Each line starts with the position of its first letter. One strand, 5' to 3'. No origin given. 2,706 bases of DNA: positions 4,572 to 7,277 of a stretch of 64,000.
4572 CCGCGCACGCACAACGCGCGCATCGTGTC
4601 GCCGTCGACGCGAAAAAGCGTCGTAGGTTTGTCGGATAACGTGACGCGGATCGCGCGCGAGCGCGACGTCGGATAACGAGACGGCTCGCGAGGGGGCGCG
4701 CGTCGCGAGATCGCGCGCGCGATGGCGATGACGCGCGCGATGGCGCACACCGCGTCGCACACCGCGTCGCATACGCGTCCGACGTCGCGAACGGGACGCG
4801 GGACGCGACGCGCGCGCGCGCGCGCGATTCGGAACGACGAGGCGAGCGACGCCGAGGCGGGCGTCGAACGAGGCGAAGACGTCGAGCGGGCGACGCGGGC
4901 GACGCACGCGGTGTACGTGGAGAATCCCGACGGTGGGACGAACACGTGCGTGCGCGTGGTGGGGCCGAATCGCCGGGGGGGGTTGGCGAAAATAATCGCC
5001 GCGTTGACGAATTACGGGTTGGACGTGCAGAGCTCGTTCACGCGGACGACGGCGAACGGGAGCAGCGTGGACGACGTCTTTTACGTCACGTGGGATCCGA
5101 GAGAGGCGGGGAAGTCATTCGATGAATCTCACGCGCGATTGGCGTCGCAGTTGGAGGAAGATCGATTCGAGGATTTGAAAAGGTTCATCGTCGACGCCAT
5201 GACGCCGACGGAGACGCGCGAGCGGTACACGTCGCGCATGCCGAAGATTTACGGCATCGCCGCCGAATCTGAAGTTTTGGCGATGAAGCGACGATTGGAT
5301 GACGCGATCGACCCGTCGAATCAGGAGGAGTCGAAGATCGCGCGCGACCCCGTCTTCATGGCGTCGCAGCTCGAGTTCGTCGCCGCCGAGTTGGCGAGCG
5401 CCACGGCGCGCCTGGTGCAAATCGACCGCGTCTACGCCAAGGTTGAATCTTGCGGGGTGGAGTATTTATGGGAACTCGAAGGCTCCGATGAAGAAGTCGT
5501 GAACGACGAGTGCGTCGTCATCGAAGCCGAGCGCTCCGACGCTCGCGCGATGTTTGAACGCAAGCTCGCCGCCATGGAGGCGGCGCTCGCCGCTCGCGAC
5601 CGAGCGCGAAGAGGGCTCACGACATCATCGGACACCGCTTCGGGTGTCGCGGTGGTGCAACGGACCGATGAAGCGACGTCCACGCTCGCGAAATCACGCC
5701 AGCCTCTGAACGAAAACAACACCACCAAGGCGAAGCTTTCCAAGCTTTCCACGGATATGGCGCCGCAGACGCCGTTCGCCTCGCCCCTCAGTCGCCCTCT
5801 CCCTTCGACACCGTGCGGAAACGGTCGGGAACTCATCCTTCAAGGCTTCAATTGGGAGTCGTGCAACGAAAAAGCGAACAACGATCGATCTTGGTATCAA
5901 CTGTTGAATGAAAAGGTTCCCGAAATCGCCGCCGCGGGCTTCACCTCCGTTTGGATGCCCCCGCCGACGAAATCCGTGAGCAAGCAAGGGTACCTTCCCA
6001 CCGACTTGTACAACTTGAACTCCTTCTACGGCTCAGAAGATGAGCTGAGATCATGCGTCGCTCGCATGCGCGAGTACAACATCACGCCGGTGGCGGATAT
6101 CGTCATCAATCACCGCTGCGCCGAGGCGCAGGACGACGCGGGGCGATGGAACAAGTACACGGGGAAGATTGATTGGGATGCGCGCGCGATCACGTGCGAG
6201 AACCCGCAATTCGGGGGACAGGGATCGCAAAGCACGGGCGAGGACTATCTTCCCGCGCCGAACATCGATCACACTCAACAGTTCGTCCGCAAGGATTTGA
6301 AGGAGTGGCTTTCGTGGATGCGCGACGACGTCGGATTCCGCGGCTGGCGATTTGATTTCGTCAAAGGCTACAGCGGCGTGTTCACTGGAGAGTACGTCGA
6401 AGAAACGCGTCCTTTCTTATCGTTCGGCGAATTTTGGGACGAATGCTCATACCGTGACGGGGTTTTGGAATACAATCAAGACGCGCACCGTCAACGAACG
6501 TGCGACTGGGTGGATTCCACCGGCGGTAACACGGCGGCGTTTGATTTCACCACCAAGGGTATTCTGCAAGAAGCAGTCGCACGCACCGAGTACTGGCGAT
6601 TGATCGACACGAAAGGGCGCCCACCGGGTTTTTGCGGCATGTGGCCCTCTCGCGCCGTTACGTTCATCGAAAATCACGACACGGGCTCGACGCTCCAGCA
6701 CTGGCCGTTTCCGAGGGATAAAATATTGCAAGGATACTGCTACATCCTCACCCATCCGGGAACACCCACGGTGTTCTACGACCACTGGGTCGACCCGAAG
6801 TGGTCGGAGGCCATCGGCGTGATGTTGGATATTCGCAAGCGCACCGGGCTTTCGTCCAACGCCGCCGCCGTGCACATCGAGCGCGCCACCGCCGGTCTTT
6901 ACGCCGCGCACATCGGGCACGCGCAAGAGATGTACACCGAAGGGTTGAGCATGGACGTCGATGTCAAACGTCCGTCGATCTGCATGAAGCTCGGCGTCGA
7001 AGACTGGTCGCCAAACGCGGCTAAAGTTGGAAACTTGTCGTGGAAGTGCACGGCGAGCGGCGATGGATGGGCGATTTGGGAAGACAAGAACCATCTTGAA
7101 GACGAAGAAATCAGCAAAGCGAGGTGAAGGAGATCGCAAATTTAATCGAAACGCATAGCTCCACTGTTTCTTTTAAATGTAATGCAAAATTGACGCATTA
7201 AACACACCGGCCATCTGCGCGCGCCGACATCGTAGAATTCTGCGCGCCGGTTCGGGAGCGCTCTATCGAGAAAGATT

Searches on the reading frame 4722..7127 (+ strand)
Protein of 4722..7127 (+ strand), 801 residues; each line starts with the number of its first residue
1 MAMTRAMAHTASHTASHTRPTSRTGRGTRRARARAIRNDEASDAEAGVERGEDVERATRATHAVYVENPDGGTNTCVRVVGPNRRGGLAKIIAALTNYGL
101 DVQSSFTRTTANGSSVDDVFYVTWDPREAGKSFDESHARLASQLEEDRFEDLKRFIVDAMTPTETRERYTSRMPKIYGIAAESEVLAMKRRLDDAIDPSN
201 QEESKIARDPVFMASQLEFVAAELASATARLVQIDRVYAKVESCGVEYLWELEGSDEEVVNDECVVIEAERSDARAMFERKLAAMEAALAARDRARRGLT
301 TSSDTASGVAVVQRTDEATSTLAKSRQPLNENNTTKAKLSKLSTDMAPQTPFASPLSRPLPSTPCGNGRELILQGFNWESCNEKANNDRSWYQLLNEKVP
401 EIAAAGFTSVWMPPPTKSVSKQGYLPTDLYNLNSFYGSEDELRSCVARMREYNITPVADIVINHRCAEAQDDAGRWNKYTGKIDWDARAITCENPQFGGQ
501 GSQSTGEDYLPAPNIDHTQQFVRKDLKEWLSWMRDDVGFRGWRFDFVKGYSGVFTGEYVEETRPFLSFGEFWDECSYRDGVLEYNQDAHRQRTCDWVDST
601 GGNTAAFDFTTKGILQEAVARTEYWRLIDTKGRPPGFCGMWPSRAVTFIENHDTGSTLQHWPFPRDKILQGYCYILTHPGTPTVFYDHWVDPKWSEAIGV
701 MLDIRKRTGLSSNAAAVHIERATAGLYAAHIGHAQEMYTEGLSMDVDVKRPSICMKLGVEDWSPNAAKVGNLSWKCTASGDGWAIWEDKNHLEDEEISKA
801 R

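Call 7: search_protein_families(library=pfam, proteins=[window:4722-7127:+], max_evalue=1)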
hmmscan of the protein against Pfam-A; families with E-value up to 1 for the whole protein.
window:4722-7127:+ (801 aa): 4 families
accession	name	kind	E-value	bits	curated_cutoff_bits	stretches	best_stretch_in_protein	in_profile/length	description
PF00128.31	Alpha-amylase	-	8.4e-13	48.8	22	1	397-551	23-194/446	Alpha amylase, catalytic domain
PF07821.18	Alpha-amyl_C2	-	1.4e-12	48.1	27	1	712-787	6-60/60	Alpha-amylase C-terminal beta-sheet domain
PF01842.31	ACT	-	0.0074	16.5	27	1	77-113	3-39/66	ACT domain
PF13291.12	ACT_4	-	0.25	12.5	27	1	77-112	9-45/80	ACT domain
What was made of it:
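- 4722..7127 (+): Alpha-amylase gene, the right-hand neighbour. Its upstream region (4353-4721 plus copy 2) is left intact by the duplication. Pfam Alpha-amylase and Alpha-amyl_C2 (call 7).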
